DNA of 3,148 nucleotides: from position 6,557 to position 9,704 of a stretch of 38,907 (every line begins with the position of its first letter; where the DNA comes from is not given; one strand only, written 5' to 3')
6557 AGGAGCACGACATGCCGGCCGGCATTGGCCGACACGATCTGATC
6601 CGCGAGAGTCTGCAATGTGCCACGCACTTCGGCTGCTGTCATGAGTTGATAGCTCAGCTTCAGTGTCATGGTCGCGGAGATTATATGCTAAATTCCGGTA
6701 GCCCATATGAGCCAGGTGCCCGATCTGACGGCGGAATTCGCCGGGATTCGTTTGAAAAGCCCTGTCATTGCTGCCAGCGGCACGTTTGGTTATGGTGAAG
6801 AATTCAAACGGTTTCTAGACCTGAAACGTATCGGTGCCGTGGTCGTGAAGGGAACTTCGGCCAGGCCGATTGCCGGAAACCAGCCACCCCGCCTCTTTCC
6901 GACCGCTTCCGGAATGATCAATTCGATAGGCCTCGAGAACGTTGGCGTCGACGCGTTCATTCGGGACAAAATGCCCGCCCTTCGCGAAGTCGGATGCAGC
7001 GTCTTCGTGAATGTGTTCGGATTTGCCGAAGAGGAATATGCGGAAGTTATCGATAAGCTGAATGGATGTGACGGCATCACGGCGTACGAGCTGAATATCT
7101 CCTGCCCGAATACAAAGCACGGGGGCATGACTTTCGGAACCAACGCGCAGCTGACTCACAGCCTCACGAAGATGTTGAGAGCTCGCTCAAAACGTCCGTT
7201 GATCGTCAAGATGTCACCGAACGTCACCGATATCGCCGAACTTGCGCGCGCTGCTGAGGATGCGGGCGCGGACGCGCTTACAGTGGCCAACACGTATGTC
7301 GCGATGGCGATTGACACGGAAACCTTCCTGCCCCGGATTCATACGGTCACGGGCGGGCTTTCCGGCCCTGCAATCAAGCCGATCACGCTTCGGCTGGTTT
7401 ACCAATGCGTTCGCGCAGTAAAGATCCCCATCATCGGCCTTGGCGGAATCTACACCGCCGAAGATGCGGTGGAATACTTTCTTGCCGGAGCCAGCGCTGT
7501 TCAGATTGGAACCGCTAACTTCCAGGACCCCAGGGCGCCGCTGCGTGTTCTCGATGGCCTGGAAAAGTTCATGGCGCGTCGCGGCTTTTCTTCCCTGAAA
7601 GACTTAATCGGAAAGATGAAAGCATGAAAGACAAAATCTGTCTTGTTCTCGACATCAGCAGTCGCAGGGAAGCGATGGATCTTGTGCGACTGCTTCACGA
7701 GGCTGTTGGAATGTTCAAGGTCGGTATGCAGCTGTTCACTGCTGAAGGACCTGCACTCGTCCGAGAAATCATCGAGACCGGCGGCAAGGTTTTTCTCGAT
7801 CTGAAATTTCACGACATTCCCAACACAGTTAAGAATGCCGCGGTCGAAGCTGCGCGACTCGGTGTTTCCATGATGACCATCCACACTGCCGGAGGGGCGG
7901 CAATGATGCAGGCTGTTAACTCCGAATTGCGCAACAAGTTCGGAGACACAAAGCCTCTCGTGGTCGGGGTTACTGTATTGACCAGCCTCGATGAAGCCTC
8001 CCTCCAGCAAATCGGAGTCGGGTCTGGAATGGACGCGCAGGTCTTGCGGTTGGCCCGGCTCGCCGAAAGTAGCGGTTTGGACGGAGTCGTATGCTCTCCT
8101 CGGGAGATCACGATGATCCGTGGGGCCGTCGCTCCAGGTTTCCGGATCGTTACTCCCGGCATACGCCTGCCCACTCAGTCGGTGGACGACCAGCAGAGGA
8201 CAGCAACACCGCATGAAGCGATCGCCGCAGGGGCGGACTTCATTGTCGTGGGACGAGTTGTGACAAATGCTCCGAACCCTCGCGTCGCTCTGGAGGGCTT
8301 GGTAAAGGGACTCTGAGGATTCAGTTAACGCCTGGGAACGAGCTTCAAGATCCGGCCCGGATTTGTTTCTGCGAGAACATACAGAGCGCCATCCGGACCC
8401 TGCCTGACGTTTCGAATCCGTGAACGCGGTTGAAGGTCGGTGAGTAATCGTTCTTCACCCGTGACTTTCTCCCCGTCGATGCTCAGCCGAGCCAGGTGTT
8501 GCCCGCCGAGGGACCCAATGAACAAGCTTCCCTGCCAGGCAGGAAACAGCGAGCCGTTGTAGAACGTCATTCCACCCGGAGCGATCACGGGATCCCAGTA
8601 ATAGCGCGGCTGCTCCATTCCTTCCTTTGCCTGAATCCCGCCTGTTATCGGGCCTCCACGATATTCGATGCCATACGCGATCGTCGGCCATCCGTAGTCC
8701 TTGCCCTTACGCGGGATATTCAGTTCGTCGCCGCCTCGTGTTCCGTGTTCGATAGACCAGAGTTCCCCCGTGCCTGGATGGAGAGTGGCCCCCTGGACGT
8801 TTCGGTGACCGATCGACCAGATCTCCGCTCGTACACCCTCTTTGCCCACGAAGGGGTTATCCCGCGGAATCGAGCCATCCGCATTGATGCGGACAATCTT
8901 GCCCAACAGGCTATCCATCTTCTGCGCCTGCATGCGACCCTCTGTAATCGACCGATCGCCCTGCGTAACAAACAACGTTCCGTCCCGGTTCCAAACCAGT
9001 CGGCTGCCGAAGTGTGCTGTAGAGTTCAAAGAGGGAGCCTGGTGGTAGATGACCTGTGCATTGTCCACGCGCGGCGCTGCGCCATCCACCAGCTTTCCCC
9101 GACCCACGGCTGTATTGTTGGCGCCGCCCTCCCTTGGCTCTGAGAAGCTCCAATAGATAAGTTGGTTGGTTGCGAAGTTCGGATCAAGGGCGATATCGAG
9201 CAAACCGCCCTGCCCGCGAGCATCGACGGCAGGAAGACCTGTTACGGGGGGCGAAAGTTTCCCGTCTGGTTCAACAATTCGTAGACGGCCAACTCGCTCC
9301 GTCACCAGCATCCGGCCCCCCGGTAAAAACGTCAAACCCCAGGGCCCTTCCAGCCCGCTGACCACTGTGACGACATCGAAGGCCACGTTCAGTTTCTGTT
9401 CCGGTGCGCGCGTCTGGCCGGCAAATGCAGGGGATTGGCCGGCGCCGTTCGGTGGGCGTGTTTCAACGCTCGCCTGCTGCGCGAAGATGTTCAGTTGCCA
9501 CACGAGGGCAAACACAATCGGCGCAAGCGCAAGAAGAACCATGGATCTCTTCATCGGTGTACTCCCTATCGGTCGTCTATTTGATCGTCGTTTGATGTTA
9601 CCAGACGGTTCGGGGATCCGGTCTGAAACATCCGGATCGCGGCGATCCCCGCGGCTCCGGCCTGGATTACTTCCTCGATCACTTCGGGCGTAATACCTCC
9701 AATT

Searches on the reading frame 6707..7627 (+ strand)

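Call 97: search_protein_families(library=pfam, proteins=[window:6707-7627:+], max_evalue=0.001)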
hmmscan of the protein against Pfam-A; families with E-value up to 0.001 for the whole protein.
window:6707-7627:+ (306 aa): 5 families
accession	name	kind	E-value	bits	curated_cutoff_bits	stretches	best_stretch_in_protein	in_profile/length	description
PF01180.27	DHO_dh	-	1.1e-77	261.5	27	1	7-289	2-291/291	Dihydroorotate dehydrogenase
PF03060.21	NMO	-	7.3e-09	35.9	28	1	215-270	167-224/331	Nitronate monooxygenase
PF01207.24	Dus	-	1.2e-08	34.9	20.4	1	119-276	78-222/311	Dihydrouridine synthase (Dus)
PF00977.27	His_biosynth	-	1.3e-05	25.2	23.6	1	224-277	58-111/228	Histidine biosynthesis protein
PF01070.24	FMN_dh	-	0.00058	19.4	24.9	0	146-269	202-303/350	FMN-dependent dehydrogenase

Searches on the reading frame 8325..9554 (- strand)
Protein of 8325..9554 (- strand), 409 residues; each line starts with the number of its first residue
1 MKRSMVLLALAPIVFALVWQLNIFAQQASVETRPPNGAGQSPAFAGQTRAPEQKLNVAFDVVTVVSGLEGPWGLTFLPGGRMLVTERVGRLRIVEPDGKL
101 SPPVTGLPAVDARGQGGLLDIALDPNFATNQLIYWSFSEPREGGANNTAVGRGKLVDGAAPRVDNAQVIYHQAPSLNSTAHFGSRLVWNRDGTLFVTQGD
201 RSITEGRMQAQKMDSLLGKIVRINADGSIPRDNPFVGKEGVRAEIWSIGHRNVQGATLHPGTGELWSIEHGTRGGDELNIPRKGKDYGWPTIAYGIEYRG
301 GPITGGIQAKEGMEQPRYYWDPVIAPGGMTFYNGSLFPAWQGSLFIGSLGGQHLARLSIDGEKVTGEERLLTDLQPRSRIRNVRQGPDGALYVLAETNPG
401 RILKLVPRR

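Call 97: search_protein_families(library=pfam, proteins=[window:8325-9554:-], max_evalue=0.001)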
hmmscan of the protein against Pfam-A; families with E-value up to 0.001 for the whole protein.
window:8325-9554:- (409 aa): 1 family
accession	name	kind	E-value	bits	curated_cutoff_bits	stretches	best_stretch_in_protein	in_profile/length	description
PF07995.17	GSDH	-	5.3e-135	450.4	25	1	68-404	1-332/332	Glucose / Sorbosone dehydrogenase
